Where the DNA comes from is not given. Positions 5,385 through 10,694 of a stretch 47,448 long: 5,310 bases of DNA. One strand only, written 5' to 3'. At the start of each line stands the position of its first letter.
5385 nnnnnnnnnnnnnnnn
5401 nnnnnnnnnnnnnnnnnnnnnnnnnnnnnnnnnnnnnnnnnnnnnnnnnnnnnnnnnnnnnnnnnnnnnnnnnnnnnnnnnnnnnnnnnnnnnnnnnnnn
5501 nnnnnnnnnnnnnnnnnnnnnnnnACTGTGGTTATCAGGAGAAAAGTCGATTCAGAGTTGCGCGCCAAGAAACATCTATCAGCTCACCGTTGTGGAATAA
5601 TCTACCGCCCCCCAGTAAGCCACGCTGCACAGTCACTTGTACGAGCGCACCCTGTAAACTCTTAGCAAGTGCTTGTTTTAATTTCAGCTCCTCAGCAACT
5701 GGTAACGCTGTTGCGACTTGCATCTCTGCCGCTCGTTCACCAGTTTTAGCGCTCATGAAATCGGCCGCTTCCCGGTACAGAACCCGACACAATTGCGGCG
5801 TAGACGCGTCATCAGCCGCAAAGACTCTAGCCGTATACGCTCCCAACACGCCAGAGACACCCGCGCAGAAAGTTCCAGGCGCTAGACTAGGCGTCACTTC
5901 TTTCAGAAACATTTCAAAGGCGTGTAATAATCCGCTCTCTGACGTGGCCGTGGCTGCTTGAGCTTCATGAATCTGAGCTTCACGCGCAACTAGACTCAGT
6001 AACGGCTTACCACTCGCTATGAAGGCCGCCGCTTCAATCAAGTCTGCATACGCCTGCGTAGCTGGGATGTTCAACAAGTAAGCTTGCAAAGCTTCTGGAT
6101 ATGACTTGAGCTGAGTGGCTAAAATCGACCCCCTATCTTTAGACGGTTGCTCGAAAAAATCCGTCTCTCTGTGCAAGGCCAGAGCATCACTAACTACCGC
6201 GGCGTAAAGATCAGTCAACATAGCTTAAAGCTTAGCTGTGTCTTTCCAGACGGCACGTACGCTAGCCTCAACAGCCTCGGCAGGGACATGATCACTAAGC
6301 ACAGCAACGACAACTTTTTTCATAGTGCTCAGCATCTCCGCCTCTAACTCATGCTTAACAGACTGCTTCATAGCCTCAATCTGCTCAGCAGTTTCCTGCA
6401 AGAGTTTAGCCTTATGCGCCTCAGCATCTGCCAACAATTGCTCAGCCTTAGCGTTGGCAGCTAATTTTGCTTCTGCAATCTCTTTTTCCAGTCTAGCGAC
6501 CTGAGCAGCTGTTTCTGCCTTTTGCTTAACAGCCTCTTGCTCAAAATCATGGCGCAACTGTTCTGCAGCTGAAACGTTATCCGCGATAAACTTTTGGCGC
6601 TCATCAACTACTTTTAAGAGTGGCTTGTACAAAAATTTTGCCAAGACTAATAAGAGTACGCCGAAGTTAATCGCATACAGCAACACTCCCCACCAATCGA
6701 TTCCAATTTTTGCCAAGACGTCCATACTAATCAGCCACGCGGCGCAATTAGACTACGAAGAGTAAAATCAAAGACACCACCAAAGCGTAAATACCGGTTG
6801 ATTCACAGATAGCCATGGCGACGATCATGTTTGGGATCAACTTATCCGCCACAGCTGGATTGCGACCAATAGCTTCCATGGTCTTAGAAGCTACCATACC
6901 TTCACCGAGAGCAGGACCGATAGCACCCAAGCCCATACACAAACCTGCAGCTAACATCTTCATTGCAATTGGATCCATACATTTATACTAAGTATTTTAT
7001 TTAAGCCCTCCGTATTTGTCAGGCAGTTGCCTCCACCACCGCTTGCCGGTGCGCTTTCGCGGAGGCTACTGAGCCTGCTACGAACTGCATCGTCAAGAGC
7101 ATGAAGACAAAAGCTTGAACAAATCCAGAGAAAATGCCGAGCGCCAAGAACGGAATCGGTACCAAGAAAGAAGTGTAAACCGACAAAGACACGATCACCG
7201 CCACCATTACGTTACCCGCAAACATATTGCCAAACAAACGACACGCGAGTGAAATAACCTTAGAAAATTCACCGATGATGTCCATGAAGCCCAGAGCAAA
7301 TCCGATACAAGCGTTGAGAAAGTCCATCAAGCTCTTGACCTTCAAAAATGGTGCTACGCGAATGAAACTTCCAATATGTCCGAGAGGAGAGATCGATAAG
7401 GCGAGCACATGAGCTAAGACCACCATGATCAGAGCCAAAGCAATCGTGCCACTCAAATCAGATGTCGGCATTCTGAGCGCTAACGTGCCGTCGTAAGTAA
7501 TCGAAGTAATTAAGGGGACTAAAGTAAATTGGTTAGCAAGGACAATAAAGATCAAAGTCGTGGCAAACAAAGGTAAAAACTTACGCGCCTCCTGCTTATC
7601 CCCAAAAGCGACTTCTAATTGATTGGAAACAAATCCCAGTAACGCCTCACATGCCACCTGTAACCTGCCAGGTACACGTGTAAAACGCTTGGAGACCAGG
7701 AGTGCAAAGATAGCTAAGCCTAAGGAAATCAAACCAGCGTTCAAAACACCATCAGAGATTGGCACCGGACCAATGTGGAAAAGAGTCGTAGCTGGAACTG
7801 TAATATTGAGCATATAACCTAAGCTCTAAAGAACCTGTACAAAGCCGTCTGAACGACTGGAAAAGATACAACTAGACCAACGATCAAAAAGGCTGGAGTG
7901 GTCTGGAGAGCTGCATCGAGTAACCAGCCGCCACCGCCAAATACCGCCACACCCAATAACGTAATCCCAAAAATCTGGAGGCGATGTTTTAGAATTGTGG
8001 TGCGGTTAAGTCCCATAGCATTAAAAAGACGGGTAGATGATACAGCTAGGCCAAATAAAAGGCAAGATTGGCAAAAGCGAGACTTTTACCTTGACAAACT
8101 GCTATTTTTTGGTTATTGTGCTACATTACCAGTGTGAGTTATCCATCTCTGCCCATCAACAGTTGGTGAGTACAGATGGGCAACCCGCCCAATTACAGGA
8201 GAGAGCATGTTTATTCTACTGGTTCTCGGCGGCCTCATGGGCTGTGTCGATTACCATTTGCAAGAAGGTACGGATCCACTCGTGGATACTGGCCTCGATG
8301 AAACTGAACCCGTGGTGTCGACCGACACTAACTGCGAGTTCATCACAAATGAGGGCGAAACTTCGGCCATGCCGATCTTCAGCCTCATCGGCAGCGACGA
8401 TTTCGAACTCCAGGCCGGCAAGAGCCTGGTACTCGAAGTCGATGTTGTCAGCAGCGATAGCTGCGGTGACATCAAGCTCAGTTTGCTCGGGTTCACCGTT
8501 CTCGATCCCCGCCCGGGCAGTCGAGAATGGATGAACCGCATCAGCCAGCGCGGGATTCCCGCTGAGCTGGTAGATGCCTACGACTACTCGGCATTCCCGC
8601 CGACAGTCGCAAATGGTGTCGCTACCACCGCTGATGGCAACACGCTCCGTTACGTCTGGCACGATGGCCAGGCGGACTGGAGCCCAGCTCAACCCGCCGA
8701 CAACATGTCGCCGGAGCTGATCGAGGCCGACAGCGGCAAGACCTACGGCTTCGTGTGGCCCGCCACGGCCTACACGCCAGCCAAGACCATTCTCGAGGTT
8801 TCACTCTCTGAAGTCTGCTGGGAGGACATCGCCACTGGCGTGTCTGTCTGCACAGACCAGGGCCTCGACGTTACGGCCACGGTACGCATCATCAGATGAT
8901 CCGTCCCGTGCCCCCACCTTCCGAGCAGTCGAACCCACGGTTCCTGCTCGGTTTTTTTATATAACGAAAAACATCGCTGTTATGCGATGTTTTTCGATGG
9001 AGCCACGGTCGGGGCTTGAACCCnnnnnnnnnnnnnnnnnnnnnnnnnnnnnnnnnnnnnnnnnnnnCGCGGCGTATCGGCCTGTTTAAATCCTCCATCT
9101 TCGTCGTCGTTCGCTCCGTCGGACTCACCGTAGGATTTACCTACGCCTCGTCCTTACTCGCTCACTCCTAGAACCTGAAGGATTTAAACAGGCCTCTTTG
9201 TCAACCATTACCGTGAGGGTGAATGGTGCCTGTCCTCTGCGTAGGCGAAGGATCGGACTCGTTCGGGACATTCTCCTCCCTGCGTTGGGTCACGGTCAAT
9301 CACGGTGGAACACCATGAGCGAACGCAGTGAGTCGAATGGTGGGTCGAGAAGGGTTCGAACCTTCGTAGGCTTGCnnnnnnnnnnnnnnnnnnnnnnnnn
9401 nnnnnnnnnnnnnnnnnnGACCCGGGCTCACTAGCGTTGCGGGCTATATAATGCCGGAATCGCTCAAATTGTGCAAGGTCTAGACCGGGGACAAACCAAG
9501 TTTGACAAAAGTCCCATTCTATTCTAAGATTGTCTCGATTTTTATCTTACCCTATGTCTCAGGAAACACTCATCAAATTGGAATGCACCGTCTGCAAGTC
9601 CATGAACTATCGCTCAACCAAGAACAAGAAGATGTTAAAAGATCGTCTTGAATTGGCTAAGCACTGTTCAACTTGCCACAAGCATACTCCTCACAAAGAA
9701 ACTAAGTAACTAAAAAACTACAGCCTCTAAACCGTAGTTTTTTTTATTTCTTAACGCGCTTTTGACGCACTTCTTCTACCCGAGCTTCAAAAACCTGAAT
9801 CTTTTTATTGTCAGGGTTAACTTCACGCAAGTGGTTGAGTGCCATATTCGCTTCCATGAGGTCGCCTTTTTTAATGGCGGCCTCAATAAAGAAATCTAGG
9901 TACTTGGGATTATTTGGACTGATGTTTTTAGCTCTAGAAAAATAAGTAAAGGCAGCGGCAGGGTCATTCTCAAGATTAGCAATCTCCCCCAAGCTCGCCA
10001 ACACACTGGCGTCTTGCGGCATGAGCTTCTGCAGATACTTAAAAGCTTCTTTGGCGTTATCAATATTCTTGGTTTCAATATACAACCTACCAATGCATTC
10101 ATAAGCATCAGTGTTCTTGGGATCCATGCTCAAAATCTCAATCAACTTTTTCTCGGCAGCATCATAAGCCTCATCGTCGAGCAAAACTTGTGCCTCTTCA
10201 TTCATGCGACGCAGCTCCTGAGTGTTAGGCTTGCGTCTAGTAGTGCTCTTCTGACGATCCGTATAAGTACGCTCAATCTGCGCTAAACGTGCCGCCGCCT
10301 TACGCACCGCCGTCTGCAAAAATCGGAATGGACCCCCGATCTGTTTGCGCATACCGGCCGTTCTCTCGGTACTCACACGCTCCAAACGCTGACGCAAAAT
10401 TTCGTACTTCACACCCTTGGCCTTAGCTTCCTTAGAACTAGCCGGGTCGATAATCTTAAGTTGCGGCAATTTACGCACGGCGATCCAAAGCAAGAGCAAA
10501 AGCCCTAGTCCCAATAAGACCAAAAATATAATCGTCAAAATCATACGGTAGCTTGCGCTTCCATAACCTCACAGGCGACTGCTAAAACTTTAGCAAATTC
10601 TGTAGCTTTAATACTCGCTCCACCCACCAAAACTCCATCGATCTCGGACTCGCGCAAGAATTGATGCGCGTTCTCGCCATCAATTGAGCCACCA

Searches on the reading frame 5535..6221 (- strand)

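Call 61: search_protein_families(library=pfam, proteins=[window:5535-6221:-], max_evalue=0.00001)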
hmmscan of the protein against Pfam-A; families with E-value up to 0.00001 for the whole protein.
window:5535-6221:- (228 aa): 1 family
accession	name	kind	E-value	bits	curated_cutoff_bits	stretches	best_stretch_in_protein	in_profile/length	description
PF00213.23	OSCP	-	3.2e-06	27.8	22.3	1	149-226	89-168/172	ATP synthase delta (OSCP) subunit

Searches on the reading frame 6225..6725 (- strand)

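Call 61: search_protein_families(library=pfam, proteins=[window:6225-6725:-], max_evalue=0.00001)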
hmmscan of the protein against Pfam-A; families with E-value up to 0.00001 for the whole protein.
window:6225-6725:- (166 aa): 1 family
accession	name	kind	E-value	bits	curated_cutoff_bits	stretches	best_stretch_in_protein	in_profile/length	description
PF00430.23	ATP-synt_B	-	1.5e-15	57.9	28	1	17-131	5-119/132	ATP synthase B/B' CF(0)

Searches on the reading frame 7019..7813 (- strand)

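Call 61: search_protein_families(library=pfam, proteins=[window:7019-7813:-], max_evalue=0.00001)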
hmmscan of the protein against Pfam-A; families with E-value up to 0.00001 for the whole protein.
window:7019-7813:- (264 aa): 1 family
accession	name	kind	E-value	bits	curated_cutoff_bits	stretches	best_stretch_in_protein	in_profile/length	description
PF00119.25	ATP-synt_A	-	2.7e-35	122.6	33.9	1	31-245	9-216/217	ATP synthase A chain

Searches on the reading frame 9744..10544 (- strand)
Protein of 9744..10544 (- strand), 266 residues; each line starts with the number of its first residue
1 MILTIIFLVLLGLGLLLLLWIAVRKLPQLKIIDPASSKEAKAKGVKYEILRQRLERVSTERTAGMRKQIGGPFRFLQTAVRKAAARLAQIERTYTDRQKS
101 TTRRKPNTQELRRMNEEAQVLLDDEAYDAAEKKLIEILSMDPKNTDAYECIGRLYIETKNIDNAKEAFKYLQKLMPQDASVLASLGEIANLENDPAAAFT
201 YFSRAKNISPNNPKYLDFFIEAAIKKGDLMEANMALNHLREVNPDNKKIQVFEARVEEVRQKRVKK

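Call 61: search_protein_families(library=pfam, proteins=[window:9744-10544:-], max_evalue=0.00001)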
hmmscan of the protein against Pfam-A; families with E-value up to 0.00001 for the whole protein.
window:9744-10544:- (266 aa): 4 families
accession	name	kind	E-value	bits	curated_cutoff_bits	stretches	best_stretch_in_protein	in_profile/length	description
PF23914.1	TPR_CcmH_CycH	-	1e-10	42.1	42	0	106-179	81-155/158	Cytochrome c-type biogenesis protein H TPR domain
PF14559.12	TPR_19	-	7.7e-10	39.4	25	1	121-183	1-63/68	Tetratricopeptide repeat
PF13432.12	TPR_16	-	4.5e-09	37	32.7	0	152-213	4-65/65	Tetratricopeptide repeat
PF07719.23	TPR_2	-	4.3e-07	30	27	0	146-178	2-34/34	Tetratricopeptide repeat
